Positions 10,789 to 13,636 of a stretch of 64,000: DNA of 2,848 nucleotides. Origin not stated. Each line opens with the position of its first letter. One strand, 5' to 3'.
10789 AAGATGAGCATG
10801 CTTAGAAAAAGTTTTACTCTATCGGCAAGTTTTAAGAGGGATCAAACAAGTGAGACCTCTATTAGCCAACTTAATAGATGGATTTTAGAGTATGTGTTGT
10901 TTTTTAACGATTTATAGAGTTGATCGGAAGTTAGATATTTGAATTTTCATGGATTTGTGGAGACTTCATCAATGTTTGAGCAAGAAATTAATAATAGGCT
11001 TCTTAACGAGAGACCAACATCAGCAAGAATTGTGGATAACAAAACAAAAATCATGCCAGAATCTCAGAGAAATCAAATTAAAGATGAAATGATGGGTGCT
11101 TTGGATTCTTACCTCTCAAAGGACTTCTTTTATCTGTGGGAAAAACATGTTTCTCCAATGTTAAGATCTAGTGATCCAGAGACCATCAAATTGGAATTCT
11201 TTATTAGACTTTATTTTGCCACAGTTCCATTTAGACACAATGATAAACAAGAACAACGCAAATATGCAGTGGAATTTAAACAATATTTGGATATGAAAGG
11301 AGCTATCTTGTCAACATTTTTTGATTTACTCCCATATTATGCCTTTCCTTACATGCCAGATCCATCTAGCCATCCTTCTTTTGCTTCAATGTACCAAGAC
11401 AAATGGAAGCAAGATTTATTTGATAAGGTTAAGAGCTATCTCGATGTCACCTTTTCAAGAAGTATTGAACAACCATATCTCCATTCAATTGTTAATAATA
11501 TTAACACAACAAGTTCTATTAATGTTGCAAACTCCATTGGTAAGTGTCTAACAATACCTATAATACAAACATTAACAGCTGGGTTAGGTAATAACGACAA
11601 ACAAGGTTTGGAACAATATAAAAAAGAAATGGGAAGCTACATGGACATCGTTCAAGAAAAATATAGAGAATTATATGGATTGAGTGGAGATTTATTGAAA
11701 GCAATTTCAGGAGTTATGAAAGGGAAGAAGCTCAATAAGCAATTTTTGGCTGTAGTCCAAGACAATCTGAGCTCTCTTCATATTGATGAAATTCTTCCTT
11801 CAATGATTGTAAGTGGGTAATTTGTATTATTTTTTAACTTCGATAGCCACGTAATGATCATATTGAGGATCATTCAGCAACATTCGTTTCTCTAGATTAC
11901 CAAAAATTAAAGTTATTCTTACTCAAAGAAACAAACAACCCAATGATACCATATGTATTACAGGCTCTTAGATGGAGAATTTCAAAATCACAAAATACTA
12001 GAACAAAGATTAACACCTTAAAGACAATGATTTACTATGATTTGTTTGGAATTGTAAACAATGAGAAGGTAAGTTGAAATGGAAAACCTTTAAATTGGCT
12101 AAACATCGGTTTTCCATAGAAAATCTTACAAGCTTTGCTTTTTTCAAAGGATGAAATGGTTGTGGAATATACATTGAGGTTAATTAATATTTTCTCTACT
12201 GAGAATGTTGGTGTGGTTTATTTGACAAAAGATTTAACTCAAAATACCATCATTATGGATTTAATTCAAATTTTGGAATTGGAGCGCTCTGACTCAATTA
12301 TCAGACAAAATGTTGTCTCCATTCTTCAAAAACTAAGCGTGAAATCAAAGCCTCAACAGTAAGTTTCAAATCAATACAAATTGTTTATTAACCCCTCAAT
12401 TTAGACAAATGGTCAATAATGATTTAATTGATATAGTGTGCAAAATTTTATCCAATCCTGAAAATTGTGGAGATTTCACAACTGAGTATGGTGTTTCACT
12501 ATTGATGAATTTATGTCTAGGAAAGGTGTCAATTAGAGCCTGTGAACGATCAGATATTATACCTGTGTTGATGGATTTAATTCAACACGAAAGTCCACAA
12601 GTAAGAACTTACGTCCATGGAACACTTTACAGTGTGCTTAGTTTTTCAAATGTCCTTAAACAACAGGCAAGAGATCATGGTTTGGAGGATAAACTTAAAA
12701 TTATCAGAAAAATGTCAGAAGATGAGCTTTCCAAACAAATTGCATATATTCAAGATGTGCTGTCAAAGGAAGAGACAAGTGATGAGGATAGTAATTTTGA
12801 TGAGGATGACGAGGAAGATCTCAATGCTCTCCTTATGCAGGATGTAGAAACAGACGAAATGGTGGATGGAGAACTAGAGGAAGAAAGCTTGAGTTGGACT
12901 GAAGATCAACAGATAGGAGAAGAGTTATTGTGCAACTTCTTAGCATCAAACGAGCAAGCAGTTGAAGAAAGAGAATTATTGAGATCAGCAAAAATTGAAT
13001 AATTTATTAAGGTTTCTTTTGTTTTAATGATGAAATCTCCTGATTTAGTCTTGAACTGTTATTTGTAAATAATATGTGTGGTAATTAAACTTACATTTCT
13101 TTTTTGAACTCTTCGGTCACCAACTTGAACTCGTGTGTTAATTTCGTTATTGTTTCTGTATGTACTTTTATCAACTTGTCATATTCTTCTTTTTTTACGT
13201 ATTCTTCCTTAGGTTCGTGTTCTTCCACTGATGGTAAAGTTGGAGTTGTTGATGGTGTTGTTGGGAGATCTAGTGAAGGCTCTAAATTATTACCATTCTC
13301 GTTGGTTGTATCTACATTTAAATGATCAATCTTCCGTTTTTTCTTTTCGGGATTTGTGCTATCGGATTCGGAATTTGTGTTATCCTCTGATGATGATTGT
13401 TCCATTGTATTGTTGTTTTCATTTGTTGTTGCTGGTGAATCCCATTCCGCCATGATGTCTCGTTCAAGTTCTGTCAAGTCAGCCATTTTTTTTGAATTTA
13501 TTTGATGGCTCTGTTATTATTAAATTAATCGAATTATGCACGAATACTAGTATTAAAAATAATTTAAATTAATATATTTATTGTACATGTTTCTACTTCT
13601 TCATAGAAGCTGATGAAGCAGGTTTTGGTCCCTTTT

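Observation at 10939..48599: Four motile-cilium genes in one 64-kb window, next to housekeeping genes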

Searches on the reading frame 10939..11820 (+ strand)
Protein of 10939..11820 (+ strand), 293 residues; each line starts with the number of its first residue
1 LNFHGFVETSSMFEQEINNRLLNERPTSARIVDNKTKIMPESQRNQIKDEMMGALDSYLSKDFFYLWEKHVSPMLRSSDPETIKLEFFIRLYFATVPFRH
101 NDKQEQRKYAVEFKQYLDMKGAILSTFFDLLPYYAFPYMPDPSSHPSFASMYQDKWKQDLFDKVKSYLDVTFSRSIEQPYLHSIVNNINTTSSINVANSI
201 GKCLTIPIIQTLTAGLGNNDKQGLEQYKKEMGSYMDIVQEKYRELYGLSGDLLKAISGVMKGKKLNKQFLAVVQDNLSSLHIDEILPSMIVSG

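Call 5: search_protein_families(library=pfam, proteins=[window:10939-11820:+], max_evalue=0.01)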
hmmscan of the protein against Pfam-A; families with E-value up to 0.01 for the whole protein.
window:10939-11820:+ (293 aa): 1 family
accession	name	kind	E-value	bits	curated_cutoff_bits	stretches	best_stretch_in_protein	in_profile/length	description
PF23138.1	CTLH_Armc9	-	3.2e-34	118.6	27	1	45-173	2-134/135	Armc9, CTLH-like domain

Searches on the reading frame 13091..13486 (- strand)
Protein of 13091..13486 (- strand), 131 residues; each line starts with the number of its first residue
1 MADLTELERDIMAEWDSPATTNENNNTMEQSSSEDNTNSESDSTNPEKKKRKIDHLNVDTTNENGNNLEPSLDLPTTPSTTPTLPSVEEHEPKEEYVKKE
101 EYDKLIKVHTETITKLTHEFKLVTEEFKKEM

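Call 87: search_protein_families(library=pfam, proteins=[window:13091-13486:-], max_evalue=0.001)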
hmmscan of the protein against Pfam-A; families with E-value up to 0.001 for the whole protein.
window:13091-13486:- (131 aa): 0 families
